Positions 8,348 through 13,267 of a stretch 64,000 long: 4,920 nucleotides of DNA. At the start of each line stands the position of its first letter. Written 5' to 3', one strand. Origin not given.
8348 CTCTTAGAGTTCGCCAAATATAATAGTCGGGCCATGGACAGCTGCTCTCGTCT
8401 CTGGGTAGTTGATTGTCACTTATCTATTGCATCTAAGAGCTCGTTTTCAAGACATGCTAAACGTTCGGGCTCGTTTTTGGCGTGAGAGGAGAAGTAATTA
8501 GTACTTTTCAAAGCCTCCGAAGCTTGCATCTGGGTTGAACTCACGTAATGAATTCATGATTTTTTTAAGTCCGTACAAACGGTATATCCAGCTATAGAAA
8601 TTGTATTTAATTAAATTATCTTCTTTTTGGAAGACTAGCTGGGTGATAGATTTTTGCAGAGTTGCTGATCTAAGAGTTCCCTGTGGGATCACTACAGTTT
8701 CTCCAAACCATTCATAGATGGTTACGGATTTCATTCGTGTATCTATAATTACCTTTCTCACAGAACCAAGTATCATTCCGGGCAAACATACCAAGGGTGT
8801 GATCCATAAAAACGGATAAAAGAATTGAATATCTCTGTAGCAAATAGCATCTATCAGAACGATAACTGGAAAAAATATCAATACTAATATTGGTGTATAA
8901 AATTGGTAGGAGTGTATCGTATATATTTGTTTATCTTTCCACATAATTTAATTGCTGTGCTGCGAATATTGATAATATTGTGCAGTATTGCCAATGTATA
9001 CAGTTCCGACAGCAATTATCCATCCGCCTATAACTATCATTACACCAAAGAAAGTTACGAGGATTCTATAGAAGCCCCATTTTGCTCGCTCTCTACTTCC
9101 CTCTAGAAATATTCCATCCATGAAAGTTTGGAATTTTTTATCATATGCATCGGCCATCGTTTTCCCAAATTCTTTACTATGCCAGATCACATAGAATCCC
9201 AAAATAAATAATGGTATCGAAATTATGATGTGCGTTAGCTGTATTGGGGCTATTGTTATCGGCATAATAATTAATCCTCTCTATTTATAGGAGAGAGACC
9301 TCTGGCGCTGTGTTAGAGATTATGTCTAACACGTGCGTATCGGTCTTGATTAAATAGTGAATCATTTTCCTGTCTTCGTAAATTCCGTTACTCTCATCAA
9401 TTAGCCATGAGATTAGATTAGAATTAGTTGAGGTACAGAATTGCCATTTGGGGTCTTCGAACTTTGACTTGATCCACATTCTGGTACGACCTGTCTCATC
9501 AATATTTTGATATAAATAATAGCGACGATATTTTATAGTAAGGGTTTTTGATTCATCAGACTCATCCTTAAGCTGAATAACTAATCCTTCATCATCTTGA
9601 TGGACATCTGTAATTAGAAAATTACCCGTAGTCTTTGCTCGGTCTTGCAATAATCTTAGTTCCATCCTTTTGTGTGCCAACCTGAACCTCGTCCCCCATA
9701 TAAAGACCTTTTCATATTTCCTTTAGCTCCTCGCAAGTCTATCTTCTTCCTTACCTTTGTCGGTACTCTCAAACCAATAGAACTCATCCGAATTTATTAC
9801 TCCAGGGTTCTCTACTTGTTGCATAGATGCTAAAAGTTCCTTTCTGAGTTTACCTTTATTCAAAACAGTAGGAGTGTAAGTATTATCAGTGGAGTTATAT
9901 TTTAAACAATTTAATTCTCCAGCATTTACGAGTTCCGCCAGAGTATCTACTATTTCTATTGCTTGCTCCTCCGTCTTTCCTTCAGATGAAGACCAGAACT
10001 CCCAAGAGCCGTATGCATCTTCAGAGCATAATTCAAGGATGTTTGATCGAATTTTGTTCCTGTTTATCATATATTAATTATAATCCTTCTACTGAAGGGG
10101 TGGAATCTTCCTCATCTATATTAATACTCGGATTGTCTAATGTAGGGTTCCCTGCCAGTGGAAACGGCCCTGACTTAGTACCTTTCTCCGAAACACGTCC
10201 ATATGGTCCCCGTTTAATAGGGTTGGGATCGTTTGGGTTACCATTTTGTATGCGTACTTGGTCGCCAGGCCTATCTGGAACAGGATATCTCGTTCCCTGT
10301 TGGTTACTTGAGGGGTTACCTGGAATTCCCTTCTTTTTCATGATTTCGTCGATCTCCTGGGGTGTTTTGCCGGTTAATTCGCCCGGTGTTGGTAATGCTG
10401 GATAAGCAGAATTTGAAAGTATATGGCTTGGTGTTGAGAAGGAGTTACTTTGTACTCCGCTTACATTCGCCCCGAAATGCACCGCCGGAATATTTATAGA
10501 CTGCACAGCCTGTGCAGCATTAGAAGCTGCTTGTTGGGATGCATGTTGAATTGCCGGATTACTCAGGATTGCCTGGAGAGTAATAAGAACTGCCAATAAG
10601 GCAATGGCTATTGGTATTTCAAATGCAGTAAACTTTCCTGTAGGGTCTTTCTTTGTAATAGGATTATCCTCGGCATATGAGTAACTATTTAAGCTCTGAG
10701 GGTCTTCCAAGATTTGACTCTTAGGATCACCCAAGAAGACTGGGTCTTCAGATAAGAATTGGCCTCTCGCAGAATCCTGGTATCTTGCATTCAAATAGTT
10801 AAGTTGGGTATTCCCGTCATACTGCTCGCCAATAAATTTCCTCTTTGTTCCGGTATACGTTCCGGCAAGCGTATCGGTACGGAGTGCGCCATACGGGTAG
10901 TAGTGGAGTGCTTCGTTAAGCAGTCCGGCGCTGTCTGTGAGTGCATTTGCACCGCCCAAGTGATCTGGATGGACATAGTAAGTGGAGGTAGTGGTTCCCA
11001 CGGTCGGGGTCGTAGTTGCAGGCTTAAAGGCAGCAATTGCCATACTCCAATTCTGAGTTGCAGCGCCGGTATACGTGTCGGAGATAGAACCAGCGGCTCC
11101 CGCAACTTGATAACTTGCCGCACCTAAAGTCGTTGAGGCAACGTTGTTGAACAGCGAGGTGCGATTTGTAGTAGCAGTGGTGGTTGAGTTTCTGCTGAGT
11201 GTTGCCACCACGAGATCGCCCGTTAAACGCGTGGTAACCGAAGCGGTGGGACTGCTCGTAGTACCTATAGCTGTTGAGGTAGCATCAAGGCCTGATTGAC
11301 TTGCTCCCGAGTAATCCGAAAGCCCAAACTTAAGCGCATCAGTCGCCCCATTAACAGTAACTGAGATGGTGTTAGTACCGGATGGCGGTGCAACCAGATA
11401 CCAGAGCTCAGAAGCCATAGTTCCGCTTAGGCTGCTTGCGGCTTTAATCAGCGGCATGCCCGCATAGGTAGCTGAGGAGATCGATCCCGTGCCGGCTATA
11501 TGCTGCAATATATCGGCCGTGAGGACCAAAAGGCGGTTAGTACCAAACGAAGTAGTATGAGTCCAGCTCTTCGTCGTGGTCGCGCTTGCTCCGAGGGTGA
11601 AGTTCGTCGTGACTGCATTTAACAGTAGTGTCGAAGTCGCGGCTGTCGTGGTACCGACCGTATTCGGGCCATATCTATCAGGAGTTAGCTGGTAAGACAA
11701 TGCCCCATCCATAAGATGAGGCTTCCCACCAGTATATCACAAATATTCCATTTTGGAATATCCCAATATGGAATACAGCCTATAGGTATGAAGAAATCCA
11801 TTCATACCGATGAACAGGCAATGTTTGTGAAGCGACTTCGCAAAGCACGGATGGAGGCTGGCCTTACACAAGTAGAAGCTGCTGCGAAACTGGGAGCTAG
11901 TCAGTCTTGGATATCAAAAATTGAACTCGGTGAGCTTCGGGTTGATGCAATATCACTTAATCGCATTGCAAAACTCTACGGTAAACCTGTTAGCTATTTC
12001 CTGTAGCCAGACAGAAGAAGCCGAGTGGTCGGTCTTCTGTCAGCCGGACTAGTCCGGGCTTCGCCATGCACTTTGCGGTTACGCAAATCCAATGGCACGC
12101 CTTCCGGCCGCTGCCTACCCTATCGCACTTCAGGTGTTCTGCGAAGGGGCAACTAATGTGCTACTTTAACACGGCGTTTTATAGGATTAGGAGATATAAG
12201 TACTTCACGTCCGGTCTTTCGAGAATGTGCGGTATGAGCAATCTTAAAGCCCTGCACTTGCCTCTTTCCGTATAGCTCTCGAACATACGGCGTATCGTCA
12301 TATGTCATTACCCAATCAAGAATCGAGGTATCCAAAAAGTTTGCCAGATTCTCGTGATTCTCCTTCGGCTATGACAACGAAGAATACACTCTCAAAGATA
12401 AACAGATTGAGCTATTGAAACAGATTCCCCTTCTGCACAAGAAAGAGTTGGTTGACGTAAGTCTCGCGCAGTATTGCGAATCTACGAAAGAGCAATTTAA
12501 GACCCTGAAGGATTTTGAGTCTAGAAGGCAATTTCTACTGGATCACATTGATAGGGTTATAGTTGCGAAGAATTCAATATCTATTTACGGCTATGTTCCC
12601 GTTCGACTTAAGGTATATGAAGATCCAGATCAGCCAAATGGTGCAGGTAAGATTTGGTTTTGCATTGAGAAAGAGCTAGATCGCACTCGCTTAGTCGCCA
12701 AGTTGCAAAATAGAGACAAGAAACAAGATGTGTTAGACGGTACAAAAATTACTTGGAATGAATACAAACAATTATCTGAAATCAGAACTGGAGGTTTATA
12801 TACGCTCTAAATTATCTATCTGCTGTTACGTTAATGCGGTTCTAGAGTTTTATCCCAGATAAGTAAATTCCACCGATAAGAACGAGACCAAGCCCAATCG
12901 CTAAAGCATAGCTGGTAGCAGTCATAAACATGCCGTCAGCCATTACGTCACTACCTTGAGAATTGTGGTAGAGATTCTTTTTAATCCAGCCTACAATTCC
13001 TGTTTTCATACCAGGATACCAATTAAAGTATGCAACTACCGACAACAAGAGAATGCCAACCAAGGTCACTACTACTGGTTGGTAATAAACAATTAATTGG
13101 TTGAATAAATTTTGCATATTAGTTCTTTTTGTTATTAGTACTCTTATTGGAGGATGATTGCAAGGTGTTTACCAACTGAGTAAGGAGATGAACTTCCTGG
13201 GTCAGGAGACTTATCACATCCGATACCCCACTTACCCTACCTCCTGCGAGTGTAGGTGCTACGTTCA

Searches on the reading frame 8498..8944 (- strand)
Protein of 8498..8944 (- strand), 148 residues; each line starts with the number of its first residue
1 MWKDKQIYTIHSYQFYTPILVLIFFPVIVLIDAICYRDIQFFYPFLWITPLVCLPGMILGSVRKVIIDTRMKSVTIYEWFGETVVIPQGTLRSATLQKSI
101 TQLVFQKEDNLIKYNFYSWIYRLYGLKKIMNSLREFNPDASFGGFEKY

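Call 15: search_protein_families(library=pfam, proteins=[window:8498-8944:-], max_evalue=1)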
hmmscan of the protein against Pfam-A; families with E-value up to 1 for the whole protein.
window:8498-8944:- (148 aa): 2 families
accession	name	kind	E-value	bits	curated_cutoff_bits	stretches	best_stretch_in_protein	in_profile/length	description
PF19589.4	DUF6095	-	0.022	15.4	23.8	1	19-60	18-59/73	Family of unknown function (DUF6095)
PF17608.7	DUF5504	-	0.18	12.5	27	0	20-64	48-93/127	Family of unknown function (DUF5504)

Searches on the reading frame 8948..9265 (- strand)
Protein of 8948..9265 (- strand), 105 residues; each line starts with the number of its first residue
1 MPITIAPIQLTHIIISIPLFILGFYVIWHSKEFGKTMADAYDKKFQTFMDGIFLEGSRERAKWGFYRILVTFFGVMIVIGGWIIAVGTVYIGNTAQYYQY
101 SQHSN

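Call 15: search_protein_families(library=pfam, proteins=[window:8948-9265:-], max_evalue=1)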
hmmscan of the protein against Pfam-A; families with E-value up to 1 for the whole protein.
window:8948-9265:- (105 aa): 5 families
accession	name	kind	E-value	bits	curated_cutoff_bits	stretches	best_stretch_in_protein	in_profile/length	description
PF06450.18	NhaB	-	0.011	15.1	27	1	13-88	154-224/515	Bacterial Na+/H+ antiporter B (NhaB)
PF21931.2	ABM-like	-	0.12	13.4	27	1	35-72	47-84/89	ABM-like domain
PF24008.1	DUF7322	-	0.12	12.4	27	1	69-99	30-60/61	Domain of unknown function (DUF7322)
PF15055.12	DMAC1_Dmo2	-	0.25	12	27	0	19-36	13-30/47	DMAC1/Dmo2-like domain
PF17319.7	DUF5362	-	0.39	11.1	25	0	8-50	24-66/94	Family of unknown function (DUF5362)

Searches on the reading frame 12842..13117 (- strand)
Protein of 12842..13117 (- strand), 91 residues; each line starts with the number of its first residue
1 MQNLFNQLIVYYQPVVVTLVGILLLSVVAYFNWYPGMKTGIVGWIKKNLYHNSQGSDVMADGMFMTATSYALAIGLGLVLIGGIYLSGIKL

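Call 15: search_protein_families(library=pfam, proteins=[window:12842-13117:-], max_evalue=1)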
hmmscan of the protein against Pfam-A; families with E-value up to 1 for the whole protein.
window:12842-13117:- (91 aa): 0 families

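Call 87: search_protein_families(library=phrogs, proteins=[window:12842-13117:-], max_evalue=0.01)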
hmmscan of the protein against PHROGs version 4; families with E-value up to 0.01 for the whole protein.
window:12842-13117:- (91 aa): 0 families
